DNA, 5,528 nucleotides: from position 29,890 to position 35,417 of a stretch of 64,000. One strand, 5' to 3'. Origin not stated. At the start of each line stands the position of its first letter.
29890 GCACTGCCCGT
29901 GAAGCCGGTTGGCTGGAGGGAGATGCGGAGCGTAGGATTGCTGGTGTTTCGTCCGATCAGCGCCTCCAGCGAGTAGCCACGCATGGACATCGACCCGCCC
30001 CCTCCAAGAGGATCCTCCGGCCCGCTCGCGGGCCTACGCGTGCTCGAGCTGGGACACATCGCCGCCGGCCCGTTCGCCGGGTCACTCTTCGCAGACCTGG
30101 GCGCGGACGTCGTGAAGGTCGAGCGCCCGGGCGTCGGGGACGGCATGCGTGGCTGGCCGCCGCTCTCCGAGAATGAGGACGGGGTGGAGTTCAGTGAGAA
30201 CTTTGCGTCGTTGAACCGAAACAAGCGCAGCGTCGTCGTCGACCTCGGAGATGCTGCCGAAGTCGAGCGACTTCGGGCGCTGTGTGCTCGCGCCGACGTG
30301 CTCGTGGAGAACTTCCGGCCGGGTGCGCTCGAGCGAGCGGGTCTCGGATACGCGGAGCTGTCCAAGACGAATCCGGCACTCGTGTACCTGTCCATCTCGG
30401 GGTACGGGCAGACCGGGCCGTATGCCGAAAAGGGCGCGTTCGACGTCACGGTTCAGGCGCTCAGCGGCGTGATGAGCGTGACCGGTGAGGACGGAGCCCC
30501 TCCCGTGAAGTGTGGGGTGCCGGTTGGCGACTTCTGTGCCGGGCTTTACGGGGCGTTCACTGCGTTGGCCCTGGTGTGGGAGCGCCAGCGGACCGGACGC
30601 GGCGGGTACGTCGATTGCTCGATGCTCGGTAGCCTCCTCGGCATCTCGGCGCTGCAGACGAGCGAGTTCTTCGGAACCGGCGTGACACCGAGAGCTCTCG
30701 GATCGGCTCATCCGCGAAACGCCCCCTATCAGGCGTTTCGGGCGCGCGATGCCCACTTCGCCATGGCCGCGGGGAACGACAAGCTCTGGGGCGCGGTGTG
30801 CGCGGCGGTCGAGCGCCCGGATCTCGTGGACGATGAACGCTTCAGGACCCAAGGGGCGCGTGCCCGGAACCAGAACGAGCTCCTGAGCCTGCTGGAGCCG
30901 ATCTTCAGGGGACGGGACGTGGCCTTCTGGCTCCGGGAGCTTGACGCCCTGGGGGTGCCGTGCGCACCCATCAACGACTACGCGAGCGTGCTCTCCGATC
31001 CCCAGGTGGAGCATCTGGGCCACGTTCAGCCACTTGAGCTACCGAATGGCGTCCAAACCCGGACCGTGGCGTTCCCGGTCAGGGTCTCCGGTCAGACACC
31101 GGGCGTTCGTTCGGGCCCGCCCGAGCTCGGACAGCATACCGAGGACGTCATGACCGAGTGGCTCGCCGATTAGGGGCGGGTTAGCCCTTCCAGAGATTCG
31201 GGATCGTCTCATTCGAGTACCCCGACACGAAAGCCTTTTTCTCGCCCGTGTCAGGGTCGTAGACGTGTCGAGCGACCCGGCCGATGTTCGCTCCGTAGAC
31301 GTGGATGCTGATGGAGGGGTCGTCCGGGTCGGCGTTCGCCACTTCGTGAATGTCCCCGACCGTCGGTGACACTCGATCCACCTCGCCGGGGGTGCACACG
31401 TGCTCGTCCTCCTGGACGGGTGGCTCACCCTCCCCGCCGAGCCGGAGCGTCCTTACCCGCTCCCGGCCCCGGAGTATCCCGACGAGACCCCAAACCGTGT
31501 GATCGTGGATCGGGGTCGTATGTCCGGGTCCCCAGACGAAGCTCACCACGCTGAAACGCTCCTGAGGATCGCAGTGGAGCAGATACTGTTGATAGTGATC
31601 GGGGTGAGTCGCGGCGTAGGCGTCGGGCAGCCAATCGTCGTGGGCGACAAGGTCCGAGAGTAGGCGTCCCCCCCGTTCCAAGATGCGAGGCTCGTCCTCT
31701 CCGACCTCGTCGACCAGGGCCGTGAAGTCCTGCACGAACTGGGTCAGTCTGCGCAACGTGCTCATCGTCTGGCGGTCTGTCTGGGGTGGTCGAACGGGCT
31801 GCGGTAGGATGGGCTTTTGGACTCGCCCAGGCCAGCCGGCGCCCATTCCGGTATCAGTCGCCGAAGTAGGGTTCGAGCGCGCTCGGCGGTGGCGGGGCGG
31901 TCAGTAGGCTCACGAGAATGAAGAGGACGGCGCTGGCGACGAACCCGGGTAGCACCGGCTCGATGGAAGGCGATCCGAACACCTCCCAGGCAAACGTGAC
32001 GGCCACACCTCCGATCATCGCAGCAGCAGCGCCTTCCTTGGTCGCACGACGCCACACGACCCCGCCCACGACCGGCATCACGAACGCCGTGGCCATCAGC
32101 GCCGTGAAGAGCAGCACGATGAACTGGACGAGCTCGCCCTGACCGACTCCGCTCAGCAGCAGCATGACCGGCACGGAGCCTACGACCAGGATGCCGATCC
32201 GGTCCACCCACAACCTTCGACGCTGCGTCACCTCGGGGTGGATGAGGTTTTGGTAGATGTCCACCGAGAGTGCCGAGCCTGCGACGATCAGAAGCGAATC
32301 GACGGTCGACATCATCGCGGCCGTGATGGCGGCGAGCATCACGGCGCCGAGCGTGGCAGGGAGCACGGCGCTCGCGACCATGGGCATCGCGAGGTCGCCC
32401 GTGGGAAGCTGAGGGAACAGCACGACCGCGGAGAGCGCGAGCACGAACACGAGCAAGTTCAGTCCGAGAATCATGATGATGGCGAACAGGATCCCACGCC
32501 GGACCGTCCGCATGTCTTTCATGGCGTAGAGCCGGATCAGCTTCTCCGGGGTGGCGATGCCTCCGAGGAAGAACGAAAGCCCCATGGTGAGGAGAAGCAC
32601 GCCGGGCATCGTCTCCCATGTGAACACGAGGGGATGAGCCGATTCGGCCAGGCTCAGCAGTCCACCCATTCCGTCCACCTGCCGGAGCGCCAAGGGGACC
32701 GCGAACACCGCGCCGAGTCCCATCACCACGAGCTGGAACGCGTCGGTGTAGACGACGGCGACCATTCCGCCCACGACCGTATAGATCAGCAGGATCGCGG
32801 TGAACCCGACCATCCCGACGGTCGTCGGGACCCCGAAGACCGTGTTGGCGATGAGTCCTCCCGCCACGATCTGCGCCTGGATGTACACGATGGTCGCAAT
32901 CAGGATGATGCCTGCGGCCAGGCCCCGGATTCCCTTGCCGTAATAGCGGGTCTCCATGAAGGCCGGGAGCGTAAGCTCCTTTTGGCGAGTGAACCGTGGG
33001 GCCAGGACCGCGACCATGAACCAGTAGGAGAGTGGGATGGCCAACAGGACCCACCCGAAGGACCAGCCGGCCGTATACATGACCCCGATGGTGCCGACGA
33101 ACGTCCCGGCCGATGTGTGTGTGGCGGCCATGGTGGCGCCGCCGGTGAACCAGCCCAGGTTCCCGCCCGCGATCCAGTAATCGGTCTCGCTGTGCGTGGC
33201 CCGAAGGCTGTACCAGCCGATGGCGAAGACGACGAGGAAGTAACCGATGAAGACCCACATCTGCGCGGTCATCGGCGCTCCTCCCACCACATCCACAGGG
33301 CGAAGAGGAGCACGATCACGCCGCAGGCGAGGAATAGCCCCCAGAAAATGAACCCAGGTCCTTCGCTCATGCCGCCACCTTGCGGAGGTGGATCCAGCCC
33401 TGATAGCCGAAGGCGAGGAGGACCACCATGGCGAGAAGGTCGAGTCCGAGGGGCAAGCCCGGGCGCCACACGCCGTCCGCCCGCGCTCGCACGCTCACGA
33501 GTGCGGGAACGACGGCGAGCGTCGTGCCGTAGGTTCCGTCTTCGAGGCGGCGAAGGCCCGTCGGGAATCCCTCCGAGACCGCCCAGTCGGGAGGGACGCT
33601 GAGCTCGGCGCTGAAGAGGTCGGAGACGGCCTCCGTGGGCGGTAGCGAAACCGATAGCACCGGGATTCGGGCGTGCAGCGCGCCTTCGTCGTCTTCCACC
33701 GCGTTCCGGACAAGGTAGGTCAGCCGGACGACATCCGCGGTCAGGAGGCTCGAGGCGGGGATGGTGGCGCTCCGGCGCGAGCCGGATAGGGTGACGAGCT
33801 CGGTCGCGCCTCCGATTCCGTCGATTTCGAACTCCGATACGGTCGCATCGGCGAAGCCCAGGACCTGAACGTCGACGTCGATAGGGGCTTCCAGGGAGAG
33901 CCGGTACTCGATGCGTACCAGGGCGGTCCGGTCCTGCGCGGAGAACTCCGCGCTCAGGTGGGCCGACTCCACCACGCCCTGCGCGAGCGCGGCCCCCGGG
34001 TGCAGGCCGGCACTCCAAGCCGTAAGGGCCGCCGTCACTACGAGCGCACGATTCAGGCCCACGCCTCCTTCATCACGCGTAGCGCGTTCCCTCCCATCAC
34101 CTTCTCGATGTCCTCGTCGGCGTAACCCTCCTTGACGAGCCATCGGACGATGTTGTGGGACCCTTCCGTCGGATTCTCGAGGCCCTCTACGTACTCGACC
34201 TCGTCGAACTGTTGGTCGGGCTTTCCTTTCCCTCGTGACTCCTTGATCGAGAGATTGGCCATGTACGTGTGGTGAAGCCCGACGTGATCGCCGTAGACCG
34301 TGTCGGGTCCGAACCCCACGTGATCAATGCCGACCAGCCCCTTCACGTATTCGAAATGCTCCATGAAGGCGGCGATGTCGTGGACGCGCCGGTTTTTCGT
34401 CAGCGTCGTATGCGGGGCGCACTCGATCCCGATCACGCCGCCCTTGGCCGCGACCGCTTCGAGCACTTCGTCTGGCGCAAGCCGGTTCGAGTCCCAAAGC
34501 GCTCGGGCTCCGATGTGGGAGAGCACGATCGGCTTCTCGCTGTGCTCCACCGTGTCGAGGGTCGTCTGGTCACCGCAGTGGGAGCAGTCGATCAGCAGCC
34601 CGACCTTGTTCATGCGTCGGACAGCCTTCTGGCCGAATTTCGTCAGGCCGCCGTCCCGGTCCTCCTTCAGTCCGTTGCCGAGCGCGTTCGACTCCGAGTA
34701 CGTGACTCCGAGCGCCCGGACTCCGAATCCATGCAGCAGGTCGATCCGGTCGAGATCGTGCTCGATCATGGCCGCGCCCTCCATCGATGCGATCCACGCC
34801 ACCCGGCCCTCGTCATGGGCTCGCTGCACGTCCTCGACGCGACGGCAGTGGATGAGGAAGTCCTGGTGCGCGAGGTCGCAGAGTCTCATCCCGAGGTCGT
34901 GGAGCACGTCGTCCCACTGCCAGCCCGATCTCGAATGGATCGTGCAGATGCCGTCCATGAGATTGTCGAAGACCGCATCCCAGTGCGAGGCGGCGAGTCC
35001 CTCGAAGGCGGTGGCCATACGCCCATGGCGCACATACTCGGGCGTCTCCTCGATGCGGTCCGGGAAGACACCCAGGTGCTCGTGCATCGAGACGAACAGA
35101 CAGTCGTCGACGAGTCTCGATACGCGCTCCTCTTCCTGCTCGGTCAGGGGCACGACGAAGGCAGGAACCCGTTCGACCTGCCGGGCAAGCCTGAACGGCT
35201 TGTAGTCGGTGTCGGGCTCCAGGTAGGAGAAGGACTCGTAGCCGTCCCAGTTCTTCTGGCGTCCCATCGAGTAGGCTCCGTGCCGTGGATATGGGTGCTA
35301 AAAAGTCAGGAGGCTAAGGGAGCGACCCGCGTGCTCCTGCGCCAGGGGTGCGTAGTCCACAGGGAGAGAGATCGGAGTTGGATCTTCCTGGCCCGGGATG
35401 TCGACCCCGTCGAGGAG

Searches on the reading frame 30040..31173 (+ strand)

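Call 9: search_protein_families(library=pfam, proteins=[window:30040-31173:+], max_evalue=0.001)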
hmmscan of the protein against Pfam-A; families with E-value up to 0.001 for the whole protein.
window:30040-31173:+ (377 aa): 1 family
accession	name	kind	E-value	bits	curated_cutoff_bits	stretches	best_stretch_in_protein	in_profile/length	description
PF02515.22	CoA_transf_3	-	1.3e-115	386.9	23.3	1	2-367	7-366/366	CoA-transferase family III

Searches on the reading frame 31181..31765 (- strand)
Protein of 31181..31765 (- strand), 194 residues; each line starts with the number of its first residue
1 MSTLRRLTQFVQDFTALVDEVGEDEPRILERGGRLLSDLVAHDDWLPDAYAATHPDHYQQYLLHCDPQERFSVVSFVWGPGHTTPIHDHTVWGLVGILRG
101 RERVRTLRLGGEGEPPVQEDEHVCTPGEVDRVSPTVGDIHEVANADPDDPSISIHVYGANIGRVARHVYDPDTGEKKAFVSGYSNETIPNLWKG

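Call 9: search_protein_families(library=pfam, proteins=[window:31181-31765:-], max_evalue=0.001)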
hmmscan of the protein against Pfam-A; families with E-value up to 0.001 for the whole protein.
window:31181-31765:- (194 aa): 1 family
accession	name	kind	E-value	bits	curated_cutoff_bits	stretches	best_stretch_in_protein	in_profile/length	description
PF05995.18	CDO_I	-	2.9e-07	30.6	23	1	49-159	49-159/170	Cysteine dioxygenase type I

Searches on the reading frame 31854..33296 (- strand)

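Call 9: search_protein_families(library=pfam, proteins=[window:31854-33296:-], max_evalue=0.001)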
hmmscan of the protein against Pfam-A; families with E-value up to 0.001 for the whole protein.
window:31854-33296:- (480 aa): 1 family
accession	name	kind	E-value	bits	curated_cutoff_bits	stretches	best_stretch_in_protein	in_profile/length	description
PF00474.23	SSF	-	7.2e-62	210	22.8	1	40-430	1-406/406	Sodium:solute symporter family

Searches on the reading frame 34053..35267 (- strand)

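Call 9: search_protein_families(library=pfam, proteins=[window:34053-35267:-], max_evalue=0.001)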
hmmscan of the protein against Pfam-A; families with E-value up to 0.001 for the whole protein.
window:34053-35267:- (404 aa): 1 family
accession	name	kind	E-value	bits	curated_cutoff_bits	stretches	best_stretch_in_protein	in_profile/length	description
PF01244.27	Peptidase_M19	-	1.5e-67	228.5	26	1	133-401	82-319/319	Membrane dipeptidase (Peptidase family M19)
